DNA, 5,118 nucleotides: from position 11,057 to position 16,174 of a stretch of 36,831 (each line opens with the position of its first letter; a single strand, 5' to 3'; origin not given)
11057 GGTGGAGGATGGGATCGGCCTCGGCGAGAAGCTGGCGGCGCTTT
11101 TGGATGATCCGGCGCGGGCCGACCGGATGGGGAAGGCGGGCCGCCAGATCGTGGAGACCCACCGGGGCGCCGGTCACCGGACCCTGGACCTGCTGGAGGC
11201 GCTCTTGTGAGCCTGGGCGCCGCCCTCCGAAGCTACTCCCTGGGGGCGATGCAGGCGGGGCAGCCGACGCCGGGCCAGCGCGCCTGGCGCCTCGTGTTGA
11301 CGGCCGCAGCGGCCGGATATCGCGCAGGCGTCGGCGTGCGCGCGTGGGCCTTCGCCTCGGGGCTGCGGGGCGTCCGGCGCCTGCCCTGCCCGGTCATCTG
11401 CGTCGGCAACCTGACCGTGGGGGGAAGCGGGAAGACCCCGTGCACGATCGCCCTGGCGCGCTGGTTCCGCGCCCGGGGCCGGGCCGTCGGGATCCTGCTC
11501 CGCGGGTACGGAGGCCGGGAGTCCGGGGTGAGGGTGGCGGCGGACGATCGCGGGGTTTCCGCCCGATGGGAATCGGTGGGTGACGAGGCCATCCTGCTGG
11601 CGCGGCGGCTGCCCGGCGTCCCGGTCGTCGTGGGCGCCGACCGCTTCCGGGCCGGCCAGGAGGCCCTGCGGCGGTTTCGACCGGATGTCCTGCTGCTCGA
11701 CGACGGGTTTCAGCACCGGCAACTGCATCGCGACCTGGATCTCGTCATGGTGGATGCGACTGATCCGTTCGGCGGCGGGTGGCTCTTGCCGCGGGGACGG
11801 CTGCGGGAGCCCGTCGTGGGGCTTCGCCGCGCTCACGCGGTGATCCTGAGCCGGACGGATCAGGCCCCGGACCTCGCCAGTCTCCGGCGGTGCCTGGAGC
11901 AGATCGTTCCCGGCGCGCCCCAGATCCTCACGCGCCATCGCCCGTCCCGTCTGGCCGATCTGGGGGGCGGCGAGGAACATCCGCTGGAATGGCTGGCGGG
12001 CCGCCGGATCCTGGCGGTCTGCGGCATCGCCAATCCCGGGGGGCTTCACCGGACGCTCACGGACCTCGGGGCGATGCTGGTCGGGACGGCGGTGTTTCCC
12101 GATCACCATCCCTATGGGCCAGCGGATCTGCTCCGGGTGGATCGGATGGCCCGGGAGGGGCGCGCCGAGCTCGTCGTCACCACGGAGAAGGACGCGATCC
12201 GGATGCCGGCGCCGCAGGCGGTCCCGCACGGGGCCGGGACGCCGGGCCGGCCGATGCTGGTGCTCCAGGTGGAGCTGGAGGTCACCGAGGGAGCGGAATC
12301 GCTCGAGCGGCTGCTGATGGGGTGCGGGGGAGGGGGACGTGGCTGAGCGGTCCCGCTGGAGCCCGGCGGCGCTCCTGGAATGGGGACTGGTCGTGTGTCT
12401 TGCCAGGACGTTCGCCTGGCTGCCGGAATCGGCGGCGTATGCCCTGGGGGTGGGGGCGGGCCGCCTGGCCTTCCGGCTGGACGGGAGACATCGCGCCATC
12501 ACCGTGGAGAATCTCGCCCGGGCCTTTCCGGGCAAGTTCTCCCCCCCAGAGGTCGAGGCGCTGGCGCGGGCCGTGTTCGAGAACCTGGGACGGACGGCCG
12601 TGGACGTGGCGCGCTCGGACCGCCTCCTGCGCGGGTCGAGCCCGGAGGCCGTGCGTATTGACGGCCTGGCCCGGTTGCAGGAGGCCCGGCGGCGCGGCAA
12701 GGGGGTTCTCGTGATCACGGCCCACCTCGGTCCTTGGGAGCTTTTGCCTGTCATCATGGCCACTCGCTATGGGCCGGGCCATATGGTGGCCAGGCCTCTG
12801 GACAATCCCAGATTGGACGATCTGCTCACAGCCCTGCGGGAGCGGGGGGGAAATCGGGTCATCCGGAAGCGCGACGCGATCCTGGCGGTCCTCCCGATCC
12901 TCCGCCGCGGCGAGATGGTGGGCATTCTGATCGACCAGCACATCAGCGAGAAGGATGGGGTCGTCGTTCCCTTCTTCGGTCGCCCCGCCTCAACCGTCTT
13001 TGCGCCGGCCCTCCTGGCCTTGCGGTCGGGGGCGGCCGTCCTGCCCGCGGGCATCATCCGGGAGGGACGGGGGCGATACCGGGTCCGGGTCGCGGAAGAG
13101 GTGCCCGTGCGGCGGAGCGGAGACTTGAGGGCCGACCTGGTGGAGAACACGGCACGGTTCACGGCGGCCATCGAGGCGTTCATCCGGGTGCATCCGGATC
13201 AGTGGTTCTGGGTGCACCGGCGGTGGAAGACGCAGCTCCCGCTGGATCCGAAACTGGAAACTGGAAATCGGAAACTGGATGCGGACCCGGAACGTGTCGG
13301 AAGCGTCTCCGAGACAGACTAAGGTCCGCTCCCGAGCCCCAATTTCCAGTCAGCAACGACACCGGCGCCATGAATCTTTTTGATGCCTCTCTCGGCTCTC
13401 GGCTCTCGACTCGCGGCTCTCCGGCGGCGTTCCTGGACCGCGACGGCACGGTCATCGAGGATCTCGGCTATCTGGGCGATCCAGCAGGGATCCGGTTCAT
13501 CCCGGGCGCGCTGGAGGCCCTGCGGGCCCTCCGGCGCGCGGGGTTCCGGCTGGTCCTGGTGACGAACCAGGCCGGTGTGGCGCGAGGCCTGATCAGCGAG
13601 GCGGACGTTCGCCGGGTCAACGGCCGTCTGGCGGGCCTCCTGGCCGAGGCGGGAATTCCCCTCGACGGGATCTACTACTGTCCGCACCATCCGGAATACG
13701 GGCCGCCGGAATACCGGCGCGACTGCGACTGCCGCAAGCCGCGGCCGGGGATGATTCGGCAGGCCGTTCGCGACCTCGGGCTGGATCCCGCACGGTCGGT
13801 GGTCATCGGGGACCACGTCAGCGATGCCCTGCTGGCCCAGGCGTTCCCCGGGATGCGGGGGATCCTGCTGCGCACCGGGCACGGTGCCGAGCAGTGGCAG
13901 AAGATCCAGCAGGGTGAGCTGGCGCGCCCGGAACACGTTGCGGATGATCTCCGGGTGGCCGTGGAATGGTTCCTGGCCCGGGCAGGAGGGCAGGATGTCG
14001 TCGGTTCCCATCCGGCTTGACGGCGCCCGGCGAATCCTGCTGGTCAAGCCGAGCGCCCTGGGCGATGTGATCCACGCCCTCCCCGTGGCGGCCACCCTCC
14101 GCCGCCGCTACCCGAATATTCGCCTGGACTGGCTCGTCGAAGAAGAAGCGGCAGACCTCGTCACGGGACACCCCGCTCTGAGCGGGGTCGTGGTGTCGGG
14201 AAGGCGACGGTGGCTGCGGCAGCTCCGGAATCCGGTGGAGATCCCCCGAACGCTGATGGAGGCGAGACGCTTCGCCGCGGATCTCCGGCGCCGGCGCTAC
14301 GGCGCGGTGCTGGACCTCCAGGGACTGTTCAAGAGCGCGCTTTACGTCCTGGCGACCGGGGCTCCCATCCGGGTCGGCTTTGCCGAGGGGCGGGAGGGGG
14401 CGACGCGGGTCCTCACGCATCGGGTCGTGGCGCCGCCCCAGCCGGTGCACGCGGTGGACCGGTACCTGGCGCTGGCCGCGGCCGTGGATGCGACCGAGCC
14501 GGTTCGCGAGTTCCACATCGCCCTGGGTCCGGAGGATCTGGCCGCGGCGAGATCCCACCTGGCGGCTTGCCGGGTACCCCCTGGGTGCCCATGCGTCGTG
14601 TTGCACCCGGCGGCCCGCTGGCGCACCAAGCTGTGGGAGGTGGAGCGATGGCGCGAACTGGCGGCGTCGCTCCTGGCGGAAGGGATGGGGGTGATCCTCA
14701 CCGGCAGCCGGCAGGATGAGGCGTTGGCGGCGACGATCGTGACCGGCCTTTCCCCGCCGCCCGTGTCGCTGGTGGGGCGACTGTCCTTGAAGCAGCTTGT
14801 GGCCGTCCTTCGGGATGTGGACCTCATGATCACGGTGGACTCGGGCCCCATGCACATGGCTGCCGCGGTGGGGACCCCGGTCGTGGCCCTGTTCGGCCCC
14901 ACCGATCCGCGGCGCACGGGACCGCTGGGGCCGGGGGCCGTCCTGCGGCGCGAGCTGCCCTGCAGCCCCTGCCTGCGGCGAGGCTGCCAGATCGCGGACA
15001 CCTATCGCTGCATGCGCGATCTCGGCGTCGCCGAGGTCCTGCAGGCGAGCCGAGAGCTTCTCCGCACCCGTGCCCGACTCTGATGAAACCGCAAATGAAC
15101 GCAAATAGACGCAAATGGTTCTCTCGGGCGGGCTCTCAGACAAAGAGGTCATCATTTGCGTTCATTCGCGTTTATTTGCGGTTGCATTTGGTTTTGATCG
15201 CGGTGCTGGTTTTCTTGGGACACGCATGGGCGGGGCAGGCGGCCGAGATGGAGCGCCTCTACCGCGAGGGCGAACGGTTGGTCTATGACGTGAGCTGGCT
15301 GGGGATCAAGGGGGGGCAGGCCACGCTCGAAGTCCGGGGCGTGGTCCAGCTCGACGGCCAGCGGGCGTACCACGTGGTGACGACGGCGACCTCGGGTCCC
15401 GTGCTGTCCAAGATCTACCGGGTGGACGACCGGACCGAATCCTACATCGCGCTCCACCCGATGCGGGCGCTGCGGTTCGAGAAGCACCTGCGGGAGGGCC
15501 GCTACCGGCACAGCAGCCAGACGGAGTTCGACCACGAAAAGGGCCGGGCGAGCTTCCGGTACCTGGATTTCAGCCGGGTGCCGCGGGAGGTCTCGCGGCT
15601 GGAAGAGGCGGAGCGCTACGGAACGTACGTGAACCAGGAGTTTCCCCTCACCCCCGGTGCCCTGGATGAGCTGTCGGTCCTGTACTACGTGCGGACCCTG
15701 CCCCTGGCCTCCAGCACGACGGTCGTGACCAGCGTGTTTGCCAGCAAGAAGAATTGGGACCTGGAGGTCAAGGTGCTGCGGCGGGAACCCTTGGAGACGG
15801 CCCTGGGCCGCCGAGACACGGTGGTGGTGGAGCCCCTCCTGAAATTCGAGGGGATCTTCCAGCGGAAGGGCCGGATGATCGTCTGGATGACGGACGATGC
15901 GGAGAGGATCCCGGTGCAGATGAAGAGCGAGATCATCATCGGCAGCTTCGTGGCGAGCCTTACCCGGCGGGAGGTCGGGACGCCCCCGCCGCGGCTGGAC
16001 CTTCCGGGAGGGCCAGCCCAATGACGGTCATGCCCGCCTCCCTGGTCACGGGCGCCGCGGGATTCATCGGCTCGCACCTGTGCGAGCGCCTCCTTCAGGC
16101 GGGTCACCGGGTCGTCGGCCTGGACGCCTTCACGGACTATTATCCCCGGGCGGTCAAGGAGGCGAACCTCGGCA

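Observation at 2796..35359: Strictly phased 7-nt tandem arrays, mostly as inverted arm pairs, occupy almost every non-overlapping gene junction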

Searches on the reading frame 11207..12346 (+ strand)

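Call 7: search_protein_families(library=pfam, proteins=[window:11207-12346:+])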
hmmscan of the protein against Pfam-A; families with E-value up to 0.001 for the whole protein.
window:11207-12346:+ (379 aa): 1 family
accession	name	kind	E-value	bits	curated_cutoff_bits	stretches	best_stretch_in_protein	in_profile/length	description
PF02606.20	LpxK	-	2.5e-91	306.6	27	1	28-366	2-319/328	Tetraacyldisaccharide-1-P 4'-kinase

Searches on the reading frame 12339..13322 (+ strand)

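Call 7: search_protein_families(library=pfam, proteins=[window:12339-13322:+])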
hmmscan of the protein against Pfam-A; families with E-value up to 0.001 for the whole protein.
window:12339-13322:+ (327 aa): 1 family
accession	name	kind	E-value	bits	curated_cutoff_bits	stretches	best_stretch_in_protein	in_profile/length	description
PF03279.18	Lip_A_acyltrans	-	6.7e-55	186.8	22.3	1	15-298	14-295/295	Bacterial lipid A biosynthesis acyltransferase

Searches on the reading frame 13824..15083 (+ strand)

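Call 7: search_protein_families(library=pfam, proteins=[window:13824-15083:+])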
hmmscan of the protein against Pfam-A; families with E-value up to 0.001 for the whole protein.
window:13824-15083:+ (419 aa): 1 family
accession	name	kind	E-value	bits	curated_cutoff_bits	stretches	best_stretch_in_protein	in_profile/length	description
PF01075.23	Glyco_transf_9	-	4.7e-56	190.3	22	1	148-390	2-243/247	Glycosyltransferase family 9 (heptosyltransferase)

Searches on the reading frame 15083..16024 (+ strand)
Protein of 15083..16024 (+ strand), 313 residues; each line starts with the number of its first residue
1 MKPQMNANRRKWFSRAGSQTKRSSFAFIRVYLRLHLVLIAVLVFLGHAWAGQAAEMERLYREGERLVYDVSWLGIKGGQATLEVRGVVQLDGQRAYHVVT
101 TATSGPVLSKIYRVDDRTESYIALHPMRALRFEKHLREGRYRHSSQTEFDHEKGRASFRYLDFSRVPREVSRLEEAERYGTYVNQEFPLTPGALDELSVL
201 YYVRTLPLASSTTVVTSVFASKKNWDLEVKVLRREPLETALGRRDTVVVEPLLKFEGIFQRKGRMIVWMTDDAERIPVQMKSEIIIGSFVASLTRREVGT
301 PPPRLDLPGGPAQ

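Call 23: search_protein_families(library=pfam, proteins=[window:15083-16024:+], max_evalue=0.01)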
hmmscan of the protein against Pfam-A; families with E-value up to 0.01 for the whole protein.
window:15083-16024:+ (313 aa): 1 family
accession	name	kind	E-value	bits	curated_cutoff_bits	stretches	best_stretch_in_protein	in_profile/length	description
PF11306.15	DUF3108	-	3.4e-39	135.3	26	1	68-294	2-209/209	Protein of unknown function (DUF3108)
